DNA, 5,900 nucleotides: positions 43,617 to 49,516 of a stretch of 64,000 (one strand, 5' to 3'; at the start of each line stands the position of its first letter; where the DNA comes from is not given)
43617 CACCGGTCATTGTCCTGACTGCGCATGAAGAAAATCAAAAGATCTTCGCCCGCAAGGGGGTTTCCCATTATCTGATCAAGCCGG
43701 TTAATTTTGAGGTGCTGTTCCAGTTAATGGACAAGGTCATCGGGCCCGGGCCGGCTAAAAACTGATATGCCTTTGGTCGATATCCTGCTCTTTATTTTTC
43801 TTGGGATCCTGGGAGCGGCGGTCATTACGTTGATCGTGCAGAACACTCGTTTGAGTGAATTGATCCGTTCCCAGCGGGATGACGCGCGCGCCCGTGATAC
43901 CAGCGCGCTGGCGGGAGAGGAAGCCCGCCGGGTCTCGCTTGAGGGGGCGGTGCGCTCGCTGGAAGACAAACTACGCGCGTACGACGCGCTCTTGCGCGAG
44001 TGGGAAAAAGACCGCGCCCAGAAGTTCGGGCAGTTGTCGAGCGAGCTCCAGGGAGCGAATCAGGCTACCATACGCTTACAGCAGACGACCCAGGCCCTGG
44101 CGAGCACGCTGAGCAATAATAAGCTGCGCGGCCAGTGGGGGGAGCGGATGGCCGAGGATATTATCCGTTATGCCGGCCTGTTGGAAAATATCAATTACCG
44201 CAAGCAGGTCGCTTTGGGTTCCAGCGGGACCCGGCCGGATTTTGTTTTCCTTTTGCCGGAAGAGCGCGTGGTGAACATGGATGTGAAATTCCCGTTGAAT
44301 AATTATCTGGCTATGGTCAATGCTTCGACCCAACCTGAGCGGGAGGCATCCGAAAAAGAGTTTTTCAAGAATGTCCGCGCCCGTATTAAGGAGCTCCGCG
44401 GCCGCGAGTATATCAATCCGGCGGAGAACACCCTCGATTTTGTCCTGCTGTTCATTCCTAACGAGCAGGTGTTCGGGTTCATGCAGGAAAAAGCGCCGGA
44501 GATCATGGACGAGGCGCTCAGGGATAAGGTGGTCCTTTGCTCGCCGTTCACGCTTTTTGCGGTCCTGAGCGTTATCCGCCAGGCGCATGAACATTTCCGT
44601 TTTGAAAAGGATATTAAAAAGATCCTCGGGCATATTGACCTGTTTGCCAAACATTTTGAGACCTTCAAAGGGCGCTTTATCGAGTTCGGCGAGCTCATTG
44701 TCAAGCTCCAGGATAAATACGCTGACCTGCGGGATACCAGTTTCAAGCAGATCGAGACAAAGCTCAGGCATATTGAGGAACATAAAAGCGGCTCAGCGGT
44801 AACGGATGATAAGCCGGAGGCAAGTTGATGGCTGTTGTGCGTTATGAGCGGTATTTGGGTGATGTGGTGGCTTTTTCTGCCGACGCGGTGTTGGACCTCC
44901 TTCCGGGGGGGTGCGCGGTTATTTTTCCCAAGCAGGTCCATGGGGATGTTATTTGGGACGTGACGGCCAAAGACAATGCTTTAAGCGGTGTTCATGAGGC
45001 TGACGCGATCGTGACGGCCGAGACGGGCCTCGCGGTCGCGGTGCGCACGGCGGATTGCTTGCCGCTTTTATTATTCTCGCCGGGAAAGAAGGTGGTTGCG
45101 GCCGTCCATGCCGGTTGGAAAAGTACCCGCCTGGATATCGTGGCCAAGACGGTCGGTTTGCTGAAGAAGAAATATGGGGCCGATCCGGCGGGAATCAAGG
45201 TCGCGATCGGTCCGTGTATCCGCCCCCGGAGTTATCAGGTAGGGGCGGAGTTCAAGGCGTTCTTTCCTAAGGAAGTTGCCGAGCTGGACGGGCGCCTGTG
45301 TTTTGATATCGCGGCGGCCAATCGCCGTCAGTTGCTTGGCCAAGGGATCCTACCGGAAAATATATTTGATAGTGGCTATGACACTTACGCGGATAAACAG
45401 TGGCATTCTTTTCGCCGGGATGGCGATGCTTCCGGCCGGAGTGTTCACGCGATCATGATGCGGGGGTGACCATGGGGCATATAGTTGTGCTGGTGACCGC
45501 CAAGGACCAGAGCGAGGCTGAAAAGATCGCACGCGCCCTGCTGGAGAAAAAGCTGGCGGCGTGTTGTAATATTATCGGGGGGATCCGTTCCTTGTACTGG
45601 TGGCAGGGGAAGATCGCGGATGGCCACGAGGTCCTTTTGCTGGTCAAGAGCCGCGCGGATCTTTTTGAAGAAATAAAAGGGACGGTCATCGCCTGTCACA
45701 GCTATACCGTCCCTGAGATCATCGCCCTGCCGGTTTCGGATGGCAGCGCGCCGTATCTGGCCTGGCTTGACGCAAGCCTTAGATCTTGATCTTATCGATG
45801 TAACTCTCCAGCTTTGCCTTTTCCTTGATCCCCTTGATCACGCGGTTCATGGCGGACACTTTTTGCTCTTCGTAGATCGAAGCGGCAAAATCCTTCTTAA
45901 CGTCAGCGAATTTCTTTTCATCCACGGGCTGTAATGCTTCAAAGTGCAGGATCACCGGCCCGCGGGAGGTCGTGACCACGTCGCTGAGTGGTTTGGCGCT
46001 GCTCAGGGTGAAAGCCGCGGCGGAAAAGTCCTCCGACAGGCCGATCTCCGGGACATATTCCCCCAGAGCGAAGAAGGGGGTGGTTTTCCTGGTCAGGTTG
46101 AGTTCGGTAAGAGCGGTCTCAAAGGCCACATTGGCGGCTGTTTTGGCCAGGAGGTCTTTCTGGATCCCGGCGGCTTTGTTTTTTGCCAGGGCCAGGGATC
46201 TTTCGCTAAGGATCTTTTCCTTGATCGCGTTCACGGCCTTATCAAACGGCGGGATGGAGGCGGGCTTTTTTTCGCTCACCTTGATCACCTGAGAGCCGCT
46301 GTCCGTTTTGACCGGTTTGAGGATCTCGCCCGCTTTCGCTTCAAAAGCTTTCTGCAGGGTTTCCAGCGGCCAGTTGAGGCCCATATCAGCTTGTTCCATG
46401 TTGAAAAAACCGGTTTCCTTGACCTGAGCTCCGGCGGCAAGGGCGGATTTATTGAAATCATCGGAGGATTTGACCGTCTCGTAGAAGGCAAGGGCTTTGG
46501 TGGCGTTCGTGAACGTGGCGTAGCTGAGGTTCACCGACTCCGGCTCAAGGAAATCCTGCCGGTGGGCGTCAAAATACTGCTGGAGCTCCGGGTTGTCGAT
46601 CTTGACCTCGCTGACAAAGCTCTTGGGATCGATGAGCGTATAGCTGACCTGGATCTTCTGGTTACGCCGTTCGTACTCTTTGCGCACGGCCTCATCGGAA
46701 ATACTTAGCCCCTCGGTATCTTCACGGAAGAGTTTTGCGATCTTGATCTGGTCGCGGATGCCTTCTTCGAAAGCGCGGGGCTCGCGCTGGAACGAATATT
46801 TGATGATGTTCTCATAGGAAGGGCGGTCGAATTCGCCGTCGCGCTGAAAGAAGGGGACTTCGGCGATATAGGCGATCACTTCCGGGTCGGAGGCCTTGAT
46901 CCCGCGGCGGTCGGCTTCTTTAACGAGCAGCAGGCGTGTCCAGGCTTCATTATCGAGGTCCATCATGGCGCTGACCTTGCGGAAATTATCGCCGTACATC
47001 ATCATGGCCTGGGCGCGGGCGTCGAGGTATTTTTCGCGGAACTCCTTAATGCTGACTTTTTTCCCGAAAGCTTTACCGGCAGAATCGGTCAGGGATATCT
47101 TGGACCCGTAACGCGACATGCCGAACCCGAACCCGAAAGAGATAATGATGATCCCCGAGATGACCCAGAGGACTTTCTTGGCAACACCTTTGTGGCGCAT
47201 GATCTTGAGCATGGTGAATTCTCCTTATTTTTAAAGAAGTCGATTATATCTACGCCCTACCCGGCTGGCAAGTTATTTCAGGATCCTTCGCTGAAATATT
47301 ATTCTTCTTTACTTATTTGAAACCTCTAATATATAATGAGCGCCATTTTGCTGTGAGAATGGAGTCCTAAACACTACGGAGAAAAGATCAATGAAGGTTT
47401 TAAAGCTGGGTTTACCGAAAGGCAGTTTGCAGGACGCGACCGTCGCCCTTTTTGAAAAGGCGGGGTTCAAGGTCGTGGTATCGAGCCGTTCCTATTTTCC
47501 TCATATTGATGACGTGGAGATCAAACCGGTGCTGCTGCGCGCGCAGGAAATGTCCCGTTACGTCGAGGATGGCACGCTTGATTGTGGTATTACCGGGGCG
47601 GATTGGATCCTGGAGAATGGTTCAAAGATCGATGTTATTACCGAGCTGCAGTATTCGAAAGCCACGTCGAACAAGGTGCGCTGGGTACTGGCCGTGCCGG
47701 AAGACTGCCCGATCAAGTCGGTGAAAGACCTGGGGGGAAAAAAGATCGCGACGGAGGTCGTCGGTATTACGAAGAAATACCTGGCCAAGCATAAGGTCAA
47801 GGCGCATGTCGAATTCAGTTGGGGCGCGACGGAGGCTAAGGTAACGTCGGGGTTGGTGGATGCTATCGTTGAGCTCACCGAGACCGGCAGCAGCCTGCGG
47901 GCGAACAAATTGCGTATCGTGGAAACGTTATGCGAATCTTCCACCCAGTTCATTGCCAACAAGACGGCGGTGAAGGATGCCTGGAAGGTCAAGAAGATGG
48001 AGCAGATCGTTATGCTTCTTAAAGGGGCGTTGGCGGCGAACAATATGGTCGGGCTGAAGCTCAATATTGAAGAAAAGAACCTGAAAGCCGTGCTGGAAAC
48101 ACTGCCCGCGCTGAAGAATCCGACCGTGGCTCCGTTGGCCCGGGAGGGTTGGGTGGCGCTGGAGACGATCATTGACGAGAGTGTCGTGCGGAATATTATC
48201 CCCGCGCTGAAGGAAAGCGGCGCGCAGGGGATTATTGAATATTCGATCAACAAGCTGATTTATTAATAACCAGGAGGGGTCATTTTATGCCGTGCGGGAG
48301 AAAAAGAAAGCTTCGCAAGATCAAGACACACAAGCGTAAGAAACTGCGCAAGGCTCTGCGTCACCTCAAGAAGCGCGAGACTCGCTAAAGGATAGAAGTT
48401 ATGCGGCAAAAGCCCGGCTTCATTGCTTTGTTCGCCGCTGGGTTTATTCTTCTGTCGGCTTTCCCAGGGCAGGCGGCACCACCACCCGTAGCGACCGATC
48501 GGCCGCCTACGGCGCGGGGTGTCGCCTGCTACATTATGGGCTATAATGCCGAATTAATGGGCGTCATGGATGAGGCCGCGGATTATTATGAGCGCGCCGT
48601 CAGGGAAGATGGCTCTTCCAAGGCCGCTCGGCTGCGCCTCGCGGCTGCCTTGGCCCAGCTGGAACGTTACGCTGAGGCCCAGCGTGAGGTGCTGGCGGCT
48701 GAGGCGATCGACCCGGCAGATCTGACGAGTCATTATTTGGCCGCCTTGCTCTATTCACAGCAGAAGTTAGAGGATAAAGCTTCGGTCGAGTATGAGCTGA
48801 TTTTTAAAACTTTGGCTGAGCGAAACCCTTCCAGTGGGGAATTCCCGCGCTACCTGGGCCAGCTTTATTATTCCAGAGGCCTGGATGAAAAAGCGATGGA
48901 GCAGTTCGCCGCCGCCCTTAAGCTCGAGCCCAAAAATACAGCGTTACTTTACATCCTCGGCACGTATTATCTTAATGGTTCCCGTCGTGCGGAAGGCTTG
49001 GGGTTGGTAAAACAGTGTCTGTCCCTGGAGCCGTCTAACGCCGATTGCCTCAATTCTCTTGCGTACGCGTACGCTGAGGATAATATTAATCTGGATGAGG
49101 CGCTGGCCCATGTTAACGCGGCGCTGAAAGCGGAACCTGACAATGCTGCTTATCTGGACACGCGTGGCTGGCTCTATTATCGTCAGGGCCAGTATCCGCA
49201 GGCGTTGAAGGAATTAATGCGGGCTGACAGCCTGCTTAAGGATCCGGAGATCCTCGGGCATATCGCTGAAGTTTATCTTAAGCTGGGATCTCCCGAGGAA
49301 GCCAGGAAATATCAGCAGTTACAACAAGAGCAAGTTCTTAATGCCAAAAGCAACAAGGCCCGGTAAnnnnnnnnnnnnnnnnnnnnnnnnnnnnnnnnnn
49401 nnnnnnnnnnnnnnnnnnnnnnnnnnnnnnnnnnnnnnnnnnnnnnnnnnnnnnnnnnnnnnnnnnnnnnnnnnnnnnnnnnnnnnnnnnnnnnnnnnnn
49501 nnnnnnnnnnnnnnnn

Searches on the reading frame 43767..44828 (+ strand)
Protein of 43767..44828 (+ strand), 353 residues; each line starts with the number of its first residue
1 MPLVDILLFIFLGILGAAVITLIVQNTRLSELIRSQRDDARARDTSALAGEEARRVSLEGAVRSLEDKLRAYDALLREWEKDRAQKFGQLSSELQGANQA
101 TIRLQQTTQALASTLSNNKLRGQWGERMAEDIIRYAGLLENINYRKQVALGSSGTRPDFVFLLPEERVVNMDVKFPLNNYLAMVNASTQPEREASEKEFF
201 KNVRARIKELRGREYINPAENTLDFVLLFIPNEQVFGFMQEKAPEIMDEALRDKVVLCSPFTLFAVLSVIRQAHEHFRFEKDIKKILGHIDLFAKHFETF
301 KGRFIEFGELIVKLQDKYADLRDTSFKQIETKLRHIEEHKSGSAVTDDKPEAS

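Call 21: search_protein_families(library=pfam, proteins=[window:43767-44828:+], max_evalue=0.001)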
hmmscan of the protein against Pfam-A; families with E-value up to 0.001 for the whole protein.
window:43767-44828:+ (353 aa): 1 family
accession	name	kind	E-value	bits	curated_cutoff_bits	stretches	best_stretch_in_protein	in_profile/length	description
PF02646.22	RmuC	-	6.2e-65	219.6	26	1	58-340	3-285/291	RmuC family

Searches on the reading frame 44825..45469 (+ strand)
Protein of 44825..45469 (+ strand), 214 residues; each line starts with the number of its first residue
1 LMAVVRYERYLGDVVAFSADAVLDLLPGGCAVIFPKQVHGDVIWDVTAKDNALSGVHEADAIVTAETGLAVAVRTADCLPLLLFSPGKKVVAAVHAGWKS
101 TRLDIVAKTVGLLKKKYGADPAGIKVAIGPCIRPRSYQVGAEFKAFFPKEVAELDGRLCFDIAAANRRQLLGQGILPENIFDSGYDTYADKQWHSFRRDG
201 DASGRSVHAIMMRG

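Call 21: search_protein_families(library=pfam, proteins=[window:44825-45469:+], max_evalue=0.001)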
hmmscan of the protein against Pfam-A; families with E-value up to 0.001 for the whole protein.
window:44825-45469:+ (214 aa): 1 family
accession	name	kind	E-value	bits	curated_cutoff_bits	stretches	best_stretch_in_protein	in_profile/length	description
PF02578.20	Cu-oxidase_4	-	5.6e-51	173.7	22.9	1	31-211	45-238/238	Multi-copper polyphenol oxidoreductase laccase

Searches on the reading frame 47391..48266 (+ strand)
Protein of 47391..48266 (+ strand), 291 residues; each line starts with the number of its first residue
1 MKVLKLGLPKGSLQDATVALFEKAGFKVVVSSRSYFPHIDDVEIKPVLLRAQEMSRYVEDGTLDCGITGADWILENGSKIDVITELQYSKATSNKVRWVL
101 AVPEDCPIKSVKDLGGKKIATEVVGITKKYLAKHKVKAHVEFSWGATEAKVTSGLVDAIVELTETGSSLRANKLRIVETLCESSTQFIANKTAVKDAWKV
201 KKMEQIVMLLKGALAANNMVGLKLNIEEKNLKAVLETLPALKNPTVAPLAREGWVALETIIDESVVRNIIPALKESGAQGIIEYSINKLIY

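Call 21: search_protein_families(library=pfam, proteins=[window:47391-48266:+], max_evalue=0.001)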
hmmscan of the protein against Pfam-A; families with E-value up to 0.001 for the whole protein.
window:47391-48266:+ (291 aa): 3 families
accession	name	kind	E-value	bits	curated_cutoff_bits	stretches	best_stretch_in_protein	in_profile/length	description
PF01634.23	HisG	-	2.3e-45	154.8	25.5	1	50-211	1-157/158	ATP phosphoribosyltransferase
PF08029.16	HisG_C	-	2.4e-24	85.7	23.5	1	216-288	1-73/73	HisG, C-terminal domain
PF09084.16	NMT1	-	0.00066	20.1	20.5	0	53-195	33-189/216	NMT1/THI5 like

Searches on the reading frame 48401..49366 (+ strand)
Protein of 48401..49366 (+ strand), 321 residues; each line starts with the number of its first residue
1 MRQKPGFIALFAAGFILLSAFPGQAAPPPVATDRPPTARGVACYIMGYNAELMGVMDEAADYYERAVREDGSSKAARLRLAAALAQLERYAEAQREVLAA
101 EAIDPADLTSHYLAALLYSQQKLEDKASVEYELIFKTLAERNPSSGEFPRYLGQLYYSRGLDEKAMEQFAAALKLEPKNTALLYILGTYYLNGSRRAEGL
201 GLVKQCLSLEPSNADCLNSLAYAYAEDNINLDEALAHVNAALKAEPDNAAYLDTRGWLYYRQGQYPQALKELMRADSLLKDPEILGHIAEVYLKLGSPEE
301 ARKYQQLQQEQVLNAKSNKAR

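Call 21: search_protein_families(library=pfam, proteins=[window:48401-49366:+], max_evalue=0.001)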
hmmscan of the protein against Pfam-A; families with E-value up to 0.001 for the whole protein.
window:48401-49366:+ (321 aa): 14 families
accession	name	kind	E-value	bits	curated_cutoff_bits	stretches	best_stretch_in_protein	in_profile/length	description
PF07719.23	TPR_2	-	2.3e-17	62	27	0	151-179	6-34/34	Tetratricopeptide repeat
PF13431.12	TPR_17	-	3.3e-17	61.7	24.4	0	240-269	4-33/34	Tetratricopeptide repeat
PF14559.12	TPR_19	-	6.6e-17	62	25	1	57-115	8-66/68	Tetratricopeptide repeat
PF13432.12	TPR_16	-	1.9e-16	60.6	32.7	1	230-275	12-56/65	Tetratricopeptide repeat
PF13428.12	TPR_14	-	1.5e-14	53.5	23.5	0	151-187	6-42/44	Tetratricopeptide repeat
PF13181.12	TPR_8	-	5.2e-12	45.3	25.7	0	152-179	7-34/34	Tetratricopeptide repeat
PF12895.13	ANAPC3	-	8.4e-12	45.7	27.2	1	227-303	1-77/82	Anaphase-promoting complex, cyclosome, subunit 3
PF00515.34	TPR_1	-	4.2e-11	42.6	27.8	0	152-179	7-34/34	Tetratricopeptide repeat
PF13414.12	TPR_11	-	5.8e-10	39.1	26.8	1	153-193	1-42/42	TPR repeat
PF23914.1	TPR_CcmH_CycH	-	1e-07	32.4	42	0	186-279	56-151/158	Cytochrome c-type biogenesis protein H TPR domain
PF13371.12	TPR_9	-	5.9e-07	29.9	35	1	230-275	10-55/73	Tetratricopeptide repeat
PF13424.12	TPR_12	-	1.2e-06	29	30.1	0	230-275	18-71/77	Tetratricopeptide repeat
PF13429.12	TPR_15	-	4.9e-06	26.6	26.2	0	225-311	156-243/280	Tetratricopeptide repeat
PF13374.12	TPR_10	-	3.5e-05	24.1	27.5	0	249-270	2-23/42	Tetratricopeptide repeat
